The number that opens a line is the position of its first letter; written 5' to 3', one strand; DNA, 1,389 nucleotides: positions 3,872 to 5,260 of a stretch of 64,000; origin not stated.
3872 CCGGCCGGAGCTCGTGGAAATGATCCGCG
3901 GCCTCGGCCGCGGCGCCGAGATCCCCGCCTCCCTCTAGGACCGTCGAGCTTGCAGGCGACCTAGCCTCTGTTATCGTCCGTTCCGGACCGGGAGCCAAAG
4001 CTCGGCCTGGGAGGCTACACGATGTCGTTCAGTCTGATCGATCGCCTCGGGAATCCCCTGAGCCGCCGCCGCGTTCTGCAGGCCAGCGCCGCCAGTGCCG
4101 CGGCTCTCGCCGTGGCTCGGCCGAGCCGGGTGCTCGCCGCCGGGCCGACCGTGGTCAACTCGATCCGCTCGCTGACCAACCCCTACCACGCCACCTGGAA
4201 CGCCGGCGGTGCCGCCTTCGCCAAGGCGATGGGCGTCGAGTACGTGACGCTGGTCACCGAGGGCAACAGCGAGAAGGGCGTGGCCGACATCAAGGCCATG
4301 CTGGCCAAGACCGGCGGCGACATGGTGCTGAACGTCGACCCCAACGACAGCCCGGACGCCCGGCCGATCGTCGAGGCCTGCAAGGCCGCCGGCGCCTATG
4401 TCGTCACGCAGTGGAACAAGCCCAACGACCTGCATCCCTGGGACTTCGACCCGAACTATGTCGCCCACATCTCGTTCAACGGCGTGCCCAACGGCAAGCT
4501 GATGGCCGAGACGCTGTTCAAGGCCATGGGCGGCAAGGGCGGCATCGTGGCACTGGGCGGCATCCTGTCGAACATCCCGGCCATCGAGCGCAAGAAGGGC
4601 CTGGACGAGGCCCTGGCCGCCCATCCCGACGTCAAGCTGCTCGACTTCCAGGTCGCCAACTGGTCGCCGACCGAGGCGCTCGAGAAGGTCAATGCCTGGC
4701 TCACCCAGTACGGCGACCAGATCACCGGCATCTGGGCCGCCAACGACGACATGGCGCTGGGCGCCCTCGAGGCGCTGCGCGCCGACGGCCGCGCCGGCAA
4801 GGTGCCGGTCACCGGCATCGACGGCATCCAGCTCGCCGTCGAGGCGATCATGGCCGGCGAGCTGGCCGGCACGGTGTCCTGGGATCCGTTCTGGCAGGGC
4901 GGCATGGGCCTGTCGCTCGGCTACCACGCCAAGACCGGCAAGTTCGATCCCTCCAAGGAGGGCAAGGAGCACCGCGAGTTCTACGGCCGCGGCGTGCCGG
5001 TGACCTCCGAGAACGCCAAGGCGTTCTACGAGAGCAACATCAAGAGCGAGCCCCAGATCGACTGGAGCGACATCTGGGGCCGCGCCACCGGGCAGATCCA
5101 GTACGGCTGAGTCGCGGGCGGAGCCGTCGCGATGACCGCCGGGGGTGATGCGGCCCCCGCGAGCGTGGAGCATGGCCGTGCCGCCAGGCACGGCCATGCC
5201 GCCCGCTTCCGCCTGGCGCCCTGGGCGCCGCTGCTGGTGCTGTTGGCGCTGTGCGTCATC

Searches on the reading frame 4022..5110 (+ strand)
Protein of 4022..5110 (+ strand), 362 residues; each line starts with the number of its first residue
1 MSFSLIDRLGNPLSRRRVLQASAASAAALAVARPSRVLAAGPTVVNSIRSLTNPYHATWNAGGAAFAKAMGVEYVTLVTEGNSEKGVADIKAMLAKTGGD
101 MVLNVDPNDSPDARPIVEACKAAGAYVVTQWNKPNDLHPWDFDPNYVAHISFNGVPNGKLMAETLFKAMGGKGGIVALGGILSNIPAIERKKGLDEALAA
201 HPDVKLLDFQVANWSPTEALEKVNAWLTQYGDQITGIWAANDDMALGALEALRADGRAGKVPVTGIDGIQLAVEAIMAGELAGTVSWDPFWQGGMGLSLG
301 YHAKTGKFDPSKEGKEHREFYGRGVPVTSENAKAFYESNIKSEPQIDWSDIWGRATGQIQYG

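Call 10: find_encoding_contigs(protein=window:4022-5110:+, flank=10000, max_places=1)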
Protein window:4022-5110:+ (362 aa): 11 contigs read that carry it; 1 place shown.
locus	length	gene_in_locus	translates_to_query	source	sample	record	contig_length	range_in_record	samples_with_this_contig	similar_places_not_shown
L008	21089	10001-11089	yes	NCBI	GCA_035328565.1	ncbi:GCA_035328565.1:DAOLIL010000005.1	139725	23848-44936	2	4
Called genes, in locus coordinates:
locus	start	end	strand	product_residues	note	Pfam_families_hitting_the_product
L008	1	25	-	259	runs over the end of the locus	PF00497:SBP_bac_3, PF10613:Lig_chan-Glu_bd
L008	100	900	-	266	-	PF00497:SBP_bac_3, PF10613:Lig_chan-Glu_bd (weak)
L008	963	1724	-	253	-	PF00497:SBP_bac_3, PF10613:Lig_chan-Glu_bd (weak)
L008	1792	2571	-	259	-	PF00005:ABC_tran, PF02463:SMC_N (faint), PF13304:AAA_21 (weak)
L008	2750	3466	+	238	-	PF00230:MIP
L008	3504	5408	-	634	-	PF02705:K_trans, PF22776:K_trans_C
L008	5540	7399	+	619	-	PF00005:ABC_tran, PF02463:SMC_N (faint), PF12848:ABC_tran_Xtn, PF00005:ABC_tran, PF13304:AAA_21, PF16326:ABC_tran_CTD (weak)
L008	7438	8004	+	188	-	PF05685:Uma2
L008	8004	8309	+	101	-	PF00034:Cytochrom_C, PF13442:Cytochrome_CBB3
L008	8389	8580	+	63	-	-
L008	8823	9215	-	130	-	PF20134:DUF6524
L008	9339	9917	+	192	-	PF00782:DSPc (weak)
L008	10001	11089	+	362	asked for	PF13407:Peripla_BP_4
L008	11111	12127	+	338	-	PF02653:BPD_transp_2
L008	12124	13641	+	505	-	PF00005:ABC_tran, PF13304:AAA_21 (faint), PF00005:ABC_tran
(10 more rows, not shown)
